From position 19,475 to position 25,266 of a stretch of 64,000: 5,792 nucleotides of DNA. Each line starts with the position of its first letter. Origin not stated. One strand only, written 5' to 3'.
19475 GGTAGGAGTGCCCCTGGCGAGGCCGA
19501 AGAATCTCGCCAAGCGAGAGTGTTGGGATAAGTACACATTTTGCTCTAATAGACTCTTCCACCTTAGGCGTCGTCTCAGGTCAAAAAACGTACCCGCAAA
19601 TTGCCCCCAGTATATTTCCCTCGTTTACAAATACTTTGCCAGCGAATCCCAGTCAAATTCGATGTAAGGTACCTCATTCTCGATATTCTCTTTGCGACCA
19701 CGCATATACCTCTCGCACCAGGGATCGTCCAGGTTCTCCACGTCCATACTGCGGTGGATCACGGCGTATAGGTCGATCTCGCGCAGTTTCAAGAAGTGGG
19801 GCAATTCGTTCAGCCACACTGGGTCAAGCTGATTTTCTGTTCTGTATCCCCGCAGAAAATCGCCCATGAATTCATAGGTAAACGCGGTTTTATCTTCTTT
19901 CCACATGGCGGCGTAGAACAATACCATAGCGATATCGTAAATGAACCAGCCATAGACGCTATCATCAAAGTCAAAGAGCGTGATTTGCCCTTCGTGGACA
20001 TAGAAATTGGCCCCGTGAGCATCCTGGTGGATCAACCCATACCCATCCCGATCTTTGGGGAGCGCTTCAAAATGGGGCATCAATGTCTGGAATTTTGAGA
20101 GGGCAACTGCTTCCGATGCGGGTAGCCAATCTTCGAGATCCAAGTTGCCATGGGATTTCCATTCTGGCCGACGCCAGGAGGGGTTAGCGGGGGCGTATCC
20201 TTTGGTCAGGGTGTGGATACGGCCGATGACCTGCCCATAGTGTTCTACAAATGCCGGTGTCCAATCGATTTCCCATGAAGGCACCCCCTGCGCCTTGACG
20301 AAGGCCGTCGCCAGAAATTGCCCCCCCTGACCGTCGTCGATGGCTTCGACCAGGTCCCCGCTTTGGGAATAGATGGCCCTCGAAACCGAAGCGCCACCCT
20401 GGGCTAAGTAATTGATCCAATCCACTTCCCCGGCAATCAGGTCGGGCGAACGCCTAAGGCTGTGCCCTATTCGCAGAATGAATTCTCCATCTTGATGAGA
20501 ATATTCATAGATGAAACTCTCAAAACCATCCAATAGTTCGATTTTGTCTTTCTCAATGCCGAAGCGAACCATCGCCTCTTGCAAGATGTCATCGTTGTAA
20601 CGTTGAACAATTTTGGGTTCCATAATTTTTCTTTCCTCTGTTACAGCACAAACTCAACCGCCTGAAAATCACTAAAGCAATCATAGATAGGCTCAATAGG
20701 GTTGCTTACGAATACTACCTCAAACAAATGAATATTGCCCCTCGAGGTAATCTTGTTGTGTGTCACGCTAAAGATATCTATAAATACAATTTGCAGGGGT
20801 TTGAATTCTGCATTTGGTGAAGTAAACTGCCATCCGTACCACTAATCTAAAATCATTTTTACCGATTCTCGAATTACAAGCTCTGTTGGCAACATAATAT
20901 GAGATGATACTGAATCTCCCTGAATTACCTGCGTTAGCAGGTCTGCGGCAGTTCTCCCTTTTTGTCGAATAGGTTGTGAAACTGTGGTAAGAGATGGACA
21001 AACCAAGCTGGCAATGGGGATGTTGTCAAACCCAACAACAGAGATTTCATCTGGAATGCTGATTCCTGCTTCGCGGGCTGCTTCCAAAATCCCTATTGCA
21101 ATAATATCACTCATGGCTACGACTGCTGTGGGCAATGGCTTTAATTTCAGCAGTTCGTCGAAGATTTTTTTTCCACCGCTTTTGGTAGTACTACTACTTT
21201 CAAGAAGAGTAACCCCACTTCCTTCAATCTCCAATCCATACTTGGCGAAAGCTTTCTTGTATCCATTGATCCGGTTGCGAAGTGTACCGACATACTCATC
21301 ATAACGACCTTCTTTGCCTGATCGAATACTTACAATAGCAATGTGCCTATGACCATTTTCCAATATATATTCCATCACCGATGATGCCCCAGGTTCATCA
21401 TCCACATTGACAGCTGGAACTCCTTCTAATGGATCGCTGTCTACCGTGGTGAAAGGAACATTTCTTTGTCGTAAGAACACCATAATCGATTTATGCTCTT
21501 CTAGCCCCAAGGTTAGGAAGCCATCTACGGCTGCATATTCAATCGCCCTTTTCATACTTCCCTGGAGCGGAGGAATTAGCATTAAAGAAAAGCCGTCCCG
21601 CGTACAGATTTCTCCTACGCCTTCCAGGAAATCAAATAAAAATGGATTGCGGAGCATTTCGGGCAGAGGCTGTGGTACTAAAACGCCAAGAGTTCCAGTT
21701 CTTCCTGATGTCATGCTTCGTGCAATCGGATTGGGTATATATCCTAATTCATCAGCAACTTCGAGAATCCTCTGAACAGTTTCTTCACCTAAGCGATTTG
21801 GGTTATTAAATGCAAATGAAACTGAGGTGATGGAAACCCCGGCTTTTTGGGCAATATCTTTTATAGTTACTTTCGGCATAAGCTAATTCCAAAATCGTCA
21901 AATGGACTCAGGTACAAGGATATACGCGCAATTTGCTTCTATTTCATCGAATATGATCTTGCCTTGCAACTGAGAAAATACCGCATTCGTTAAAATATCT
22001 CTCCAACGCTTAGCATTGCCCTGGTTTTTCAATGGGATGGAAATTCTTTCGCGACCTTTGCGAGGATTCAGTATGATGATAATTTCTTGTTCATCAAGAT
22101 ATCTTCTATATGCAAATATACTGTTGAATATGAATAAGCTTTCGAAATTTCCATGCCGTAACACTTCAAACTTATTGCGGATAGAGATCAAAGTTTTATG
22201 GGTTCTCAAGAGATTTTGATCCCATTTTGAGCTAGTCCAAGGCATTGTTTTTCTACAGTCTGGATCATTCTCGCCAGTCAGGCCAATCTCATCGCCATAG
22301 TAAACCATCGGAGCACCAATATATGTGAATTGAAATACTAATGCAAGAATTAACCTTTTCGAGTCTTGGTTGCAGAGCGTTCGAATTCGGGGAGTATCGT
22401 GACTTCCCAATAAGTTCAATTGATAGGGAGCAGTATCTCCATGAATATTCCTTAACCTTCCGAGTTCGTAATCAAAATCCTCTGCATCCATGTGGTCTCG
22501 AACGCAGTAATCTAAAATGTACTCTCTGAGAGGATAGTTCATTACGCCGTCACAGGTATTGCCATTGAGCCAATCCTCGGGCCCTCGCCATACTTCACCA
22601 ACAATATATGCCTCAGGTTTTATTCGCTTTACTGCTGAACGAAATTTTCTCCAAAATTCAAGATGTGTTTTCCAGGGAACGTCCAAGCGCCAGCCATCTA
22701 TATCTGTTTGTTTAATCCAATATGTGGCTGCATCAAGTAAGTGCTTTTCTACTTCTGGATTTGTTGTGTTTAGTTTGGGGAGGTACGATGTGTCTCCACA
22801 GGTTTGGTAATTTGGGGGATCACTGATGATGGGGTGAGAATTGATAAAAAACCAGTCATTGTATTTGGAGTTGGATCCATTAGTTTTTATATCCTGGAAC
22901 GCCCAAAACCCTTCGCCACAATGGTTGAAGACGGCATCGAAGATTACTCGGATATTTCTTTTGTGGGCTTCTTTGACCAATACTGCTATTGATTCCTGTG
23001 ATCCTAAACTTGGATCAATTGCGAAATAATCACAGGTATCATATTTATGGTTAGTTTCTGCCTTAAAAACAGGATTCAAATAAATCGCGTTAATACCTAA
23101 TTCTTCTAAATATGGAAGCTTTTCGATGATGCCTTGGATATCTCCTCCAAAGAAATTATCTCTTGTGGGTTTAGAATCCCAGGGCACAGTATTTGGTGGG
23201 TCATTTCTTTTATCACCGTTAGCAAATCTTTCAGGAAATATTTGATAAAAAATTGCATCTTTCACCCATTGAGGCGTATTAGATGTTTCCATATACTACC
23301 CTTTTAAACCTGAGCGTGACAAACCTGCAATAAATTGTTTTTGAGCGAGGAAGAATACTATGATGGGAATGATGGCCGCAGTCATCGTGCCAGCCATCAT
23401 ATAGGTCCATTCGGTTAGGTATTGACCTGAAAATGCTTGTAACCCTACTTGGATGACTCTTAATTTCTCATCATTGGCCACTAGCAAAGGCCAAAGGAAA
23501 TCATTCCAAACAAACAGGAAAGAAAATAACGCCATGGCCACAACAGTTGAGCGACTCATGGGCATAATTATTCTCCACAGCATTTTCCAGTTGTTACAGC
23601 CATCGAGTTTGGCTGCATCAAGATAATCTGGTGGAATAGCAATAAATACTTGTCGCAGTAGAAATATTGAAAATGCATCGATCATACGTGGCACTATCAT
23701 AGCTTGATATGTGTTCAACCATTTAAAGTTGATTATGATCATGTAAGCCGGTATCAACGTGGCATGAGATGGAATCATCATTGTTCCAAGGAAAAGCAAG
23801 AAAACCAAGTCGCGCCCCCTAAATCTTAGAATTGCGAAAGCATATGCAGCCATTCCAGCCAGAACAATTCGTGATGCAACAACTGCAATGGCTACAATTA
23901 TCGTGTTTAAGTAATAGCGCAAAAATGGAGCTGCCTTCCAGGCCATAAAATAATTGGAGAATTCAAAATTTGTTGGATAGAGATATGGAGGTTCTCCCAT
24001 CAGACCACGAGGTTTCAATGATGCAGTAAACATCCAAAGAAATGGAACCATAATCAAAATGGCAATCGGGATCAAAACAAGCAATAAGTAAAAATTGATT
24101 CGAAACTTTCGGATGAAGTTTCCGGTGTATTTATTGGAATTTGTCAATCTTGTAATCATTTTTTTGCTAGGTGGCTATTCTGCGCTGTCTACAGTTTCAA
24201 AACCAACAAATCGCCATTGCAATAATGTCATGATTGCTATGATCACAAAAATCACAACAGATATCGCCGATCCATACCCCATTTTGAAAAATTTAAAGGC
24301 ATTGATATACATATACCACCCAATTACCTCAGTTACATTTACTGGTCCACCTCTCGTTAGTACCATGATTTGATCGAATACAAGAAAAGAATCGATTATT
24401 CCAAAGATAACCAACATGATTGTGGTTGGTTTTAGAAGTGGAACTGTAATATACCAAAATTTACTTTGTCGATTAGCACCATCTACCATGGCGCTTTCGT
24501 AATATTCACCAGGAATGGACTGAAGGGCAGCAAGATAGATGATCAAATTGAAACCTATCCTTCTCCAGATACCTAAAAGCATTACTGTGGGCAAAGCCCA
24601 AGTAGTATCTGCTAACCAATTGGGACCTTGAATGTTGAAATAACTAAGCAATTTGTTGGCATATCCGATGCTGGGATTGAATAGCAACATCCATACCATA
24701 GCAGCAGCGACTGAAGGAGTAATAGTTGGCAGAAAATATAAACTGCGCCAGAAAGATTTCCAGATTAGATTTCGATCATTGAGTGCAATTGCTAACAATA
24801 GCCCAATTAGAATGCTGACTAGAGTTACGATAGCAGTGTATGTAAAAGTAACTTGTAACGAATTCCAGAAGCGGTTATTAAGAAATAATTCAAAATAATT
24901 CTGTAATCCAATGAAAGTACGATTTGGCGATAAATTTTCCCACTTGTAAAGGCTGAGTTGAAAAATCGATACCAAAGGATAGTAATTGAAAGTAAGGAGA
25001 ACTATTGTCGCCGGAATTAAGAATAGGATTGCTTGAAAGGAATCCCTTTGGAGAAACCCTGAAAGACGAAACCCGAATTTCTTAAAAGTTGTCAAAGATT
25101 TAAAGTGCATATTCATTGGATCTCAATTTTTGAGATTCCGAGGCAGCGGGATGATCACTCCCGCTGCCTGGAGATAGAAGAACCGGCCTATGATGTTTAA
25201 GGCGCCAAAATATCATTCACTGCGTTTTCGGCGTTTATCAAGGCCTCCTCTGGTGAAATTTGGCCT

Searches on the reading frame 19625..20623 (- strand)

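Call 106: search_protein_families(library=pfam, proteins=[window:19625-20623:-], max_evalue=0.00001)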
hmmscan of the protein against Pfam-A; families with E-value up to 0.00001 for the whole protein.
window:19625-20623:- (332 aa): 1 family
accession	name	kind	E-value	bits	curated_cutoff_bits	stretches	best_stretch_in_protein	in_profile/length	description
PF01636.29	APH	-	7.6e-22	78.7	23.2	1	33-246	8-218/239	Phosphotransferase enzyme family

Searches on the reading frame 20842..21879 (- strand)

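Call 106: search_protein_families(library=pfam, proteins=[window:20842-21879:-], max_evalue=0.00001)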
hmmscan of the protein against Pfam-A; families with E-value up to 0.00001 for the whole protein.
window:20842-21879:- (345 aa): 4 families
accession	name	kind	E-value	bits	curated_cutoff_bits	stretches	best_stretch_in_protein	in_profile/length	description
PF13377.12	Peripla_BP_3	-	4.9e-36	124.8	26.5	1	170-340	2-167/167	Periplasmic binding protein-like domain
PF00532.27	Peripla_BP_1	-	1.1e-21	78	22.2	1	62-334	2-277/281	Periplasmic binding proteins and sugar binding domain of LacI family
PF00356.27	LacI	-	1.7e-16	60.1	27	1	5-50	1-46/46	Bacterial regulatory proteins, lacI family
PF13407.12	Peripla_BP_4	-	4.4e-11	43.3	35.1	1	137-322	77-257/258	Periplasmic binding protein domain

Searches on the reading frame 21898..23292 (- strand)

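Call 106: search_protein_families(library=pfam, proteins=[window:21898-23292:-], max_evalue=0.00001)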
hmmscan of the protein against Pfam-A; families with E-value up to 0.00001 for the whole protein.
window:21898-23292:- (464 aa): 1 family
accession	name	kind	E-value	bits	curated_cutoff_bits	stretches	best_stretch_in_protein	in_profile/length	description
PF00128.31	Alpha-amylase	-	9.2e-74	249.7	22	1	17-356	1-394/446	Alpha amylase, catalytic domain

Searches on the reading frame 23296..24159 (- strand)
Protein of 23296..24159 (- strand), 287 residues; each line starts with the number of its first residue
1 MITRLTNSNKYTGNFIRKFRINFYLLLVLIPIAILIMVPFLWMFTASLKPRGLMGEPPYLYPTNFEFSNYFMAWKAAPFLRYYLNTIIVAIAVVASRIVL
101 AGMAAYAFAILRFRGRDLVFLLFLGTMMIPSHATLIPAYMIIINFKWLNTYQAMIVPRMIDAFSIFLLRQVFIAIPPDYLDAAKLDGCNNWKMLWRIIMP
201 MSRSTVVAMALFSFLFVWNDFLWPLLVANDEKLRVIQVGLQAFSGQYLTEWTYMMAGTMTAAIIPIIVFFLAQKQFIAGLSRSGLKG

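Call 106: search_protein_families(library=pfam, proteins=[window:23296-24159:-], max_evalue=0.00001)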
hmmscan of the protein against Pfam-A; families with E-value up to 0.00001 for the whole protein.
window:23296-24159:- (287 aa): 1 family
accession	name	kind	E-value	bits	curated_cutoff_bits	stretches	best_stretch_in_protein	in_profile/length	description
PF00528.27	BPD_transp_1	-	9.8e-17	61.7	26.4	1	100-272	4-174/184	Binding-protein-dependent transport system inner membrane component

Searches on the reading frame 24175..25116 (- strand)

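Call 106: search_protein_families(library=pfam, proteins=[window:24175-25116:-], max_evalue=0.00001)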
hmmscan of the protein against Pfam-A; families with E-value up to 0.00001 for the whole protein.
window:24175-25116:- (313 aa): 1 family
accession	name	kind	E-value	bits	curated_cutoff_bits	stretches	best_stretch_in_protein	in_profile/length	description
PF00528.27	BPD_transp_1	-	2.8e-15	56.9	26.4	1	102-300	2-175/184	Binding-protein-dependent transport system inner membrane component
